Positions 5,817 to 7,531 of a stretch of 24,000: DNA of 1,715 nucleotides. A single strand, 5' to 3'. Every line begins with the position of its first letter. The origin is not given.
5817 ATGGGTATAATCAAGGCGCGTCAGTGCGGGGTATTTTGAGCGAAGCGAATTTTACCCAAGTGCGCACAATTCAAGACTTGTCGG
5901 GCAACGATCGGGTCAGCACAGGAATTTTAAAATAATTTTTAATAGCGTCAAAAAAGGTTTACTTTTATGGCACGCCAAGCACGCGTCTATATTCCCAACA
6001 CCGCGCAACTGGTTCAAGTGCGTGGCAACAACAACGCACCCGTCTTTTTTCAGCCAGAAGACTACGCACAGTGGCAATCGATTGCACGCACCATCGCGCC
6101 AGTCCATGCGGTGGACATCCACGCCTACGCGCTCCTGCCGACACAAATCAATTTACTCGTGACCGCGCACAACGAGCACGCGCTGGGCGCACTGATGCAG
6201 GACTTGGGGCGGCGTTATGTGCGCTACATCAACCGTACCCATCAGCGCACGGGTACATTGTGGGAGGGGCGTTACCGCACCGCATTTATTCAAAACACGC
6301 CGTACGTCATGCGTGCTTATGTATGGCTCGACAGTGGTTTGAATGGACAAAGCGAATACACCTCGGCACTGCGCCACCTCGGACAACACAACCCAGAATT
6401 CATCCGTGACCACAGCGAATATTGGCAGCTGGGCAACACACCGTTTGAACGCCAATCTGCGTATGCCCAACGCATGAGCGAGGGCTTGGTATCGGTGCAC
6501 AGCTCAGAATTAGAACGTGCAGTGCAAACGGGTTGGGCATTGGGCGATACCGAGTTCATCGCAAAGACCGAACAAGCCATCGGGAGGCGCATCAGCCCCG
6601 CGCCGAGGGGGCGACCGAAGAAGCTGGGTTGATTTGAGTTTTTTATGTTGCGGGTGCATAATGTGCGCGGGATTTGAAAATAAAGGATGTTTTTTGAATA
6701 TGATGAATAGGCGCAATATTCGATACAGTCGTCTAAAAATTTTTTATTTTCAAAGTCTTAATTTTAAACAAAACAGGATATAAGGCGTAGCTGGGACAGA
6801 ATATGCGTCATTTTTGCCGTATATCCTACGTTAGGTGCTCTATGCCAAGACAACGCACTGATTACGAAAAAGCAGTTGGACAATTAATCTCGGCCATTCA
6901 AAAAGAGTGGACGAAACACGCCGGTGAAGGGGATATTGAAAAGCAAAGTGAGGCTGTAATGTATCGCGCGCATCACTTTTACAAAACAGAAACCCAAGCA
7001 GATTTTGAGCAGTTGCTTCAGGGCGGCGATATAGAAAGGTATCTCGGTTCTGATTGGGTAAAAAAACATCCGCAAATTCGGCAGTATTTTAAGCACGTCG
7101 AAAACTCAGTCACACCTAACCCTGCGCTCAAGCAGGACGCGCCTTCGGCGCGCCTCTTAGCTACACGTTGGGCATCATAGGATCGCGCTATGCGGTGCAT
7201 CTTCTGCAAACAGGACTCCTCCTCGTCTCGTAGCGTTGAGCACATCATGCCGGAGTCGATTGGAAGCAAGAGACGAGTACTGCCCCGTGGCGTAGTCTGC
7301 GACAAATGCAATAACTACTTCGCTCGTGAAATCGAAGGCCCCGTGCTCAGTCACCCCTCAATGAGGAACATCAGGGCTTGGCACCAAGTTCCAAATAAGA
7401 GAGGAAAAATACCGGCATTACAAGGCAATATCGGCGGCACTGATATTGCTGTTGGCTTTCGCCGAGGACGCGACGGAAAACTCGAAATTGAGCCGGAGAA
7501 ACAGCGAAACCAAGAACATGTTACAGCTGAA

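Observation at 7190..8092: Cassette-borne 300-aa HNH-motif protein with an unassigned C-terminal domain: candidate single-gene anti-phage or abortive-infection nuclease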

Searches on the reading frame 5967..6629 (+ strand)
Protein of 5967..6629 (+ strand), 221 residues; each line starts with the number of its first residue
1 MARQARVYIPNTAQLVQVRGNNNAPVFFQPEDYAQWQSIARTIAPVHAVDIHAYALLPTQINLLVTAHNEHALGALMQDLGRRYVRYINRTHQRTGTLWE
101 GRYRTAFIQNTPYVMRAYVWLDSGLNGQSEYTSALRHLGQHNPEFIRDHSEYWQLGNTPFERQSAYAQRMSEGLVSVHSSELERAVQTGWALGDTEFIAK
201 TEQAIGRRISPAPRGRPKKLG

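Call 10: search_protein_families(library=pfam, proteins=[window:5967-6629:+], max_evalue=0.001)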
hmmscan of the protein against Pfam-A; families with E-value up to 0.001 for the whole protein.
window:5967-6629:+ (221 aa): 1 family
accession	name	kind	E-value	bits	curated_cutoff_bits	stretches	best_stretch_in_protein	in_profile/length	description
PF01797.21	Y1_Tnp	-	0.00012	22.6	23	1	28-119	20-118/121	Transposase IS200 like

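Call 82: find_related_loci(query=window:5967-6629:+, collection=metagenome_contigs, flank=5000)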
Query window:5967-6629:+ (221 aa) in metagenome_contigs; peptide patterns used: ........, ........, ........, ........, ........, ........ (x = any residue, [..] = any of these).
128 stretches matched a pattern; 31 encode a relative of the query (tblastn E <= 1e-3); 31 distinct loci.
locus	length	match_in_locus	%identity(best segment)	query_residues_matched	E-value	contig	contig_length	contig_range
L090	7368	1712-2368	94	1-219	3e-140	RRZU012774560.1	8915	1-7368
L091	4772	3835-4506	92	1-221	5e-141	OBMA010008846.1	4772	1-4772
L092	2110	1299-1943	61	1-219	3e-95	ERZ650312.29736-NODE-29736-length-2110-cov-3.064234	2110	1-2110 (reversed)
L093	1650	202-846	61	1-219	3e-96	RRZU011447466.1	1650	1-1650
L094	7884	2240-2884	59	1-219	2e-85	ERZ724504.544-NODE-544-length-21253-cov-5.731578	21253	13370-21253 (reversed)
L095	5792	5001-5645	59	1-219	2e-85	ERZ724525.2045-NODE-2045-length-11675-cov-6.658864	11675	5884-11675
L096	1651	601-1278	36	1-218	3e-46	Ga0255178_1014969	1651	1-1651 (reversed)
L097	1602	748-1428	36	1-219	1e-41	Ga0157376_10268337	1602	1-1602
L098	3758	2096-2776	35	1-219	1e-38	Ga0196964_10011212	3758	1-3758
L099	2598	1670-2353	35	1-220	9e-39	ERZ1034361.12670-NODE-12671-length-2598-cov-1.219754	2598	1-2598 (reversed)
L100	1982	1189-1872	35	1-220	2e-38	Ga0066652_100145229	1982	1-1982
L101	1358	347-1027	36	1-219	3e-39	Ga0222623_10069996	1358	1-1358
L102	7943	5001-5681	35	1-219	2e-38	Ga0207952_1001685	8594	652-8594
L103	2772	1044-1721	34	1-218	3e-38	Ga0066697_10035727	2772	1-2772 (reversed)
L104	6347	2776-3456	35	1-219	2e-36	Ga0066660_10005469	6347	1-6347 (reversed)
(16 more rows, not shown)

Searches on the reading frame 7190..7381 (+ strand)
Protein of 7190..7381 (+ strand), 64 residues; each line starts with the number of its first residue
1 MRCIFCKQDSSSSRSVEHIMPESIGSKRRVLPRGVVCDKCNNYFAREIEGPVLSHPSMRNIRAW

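Call 89: search_solved_structures(query=window:7190-7381:+, max_evalue=10, show_alignments=3)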
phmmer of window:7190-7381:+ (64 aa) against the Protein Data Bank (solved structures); distinct sequences matched with E-value up to 10: 1.
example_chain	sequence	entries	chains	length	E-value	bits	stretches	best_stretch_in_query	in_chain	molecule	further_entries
9nl3_A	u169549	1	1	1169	0.46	14.4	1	2-60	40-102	R2 retrotransposon protein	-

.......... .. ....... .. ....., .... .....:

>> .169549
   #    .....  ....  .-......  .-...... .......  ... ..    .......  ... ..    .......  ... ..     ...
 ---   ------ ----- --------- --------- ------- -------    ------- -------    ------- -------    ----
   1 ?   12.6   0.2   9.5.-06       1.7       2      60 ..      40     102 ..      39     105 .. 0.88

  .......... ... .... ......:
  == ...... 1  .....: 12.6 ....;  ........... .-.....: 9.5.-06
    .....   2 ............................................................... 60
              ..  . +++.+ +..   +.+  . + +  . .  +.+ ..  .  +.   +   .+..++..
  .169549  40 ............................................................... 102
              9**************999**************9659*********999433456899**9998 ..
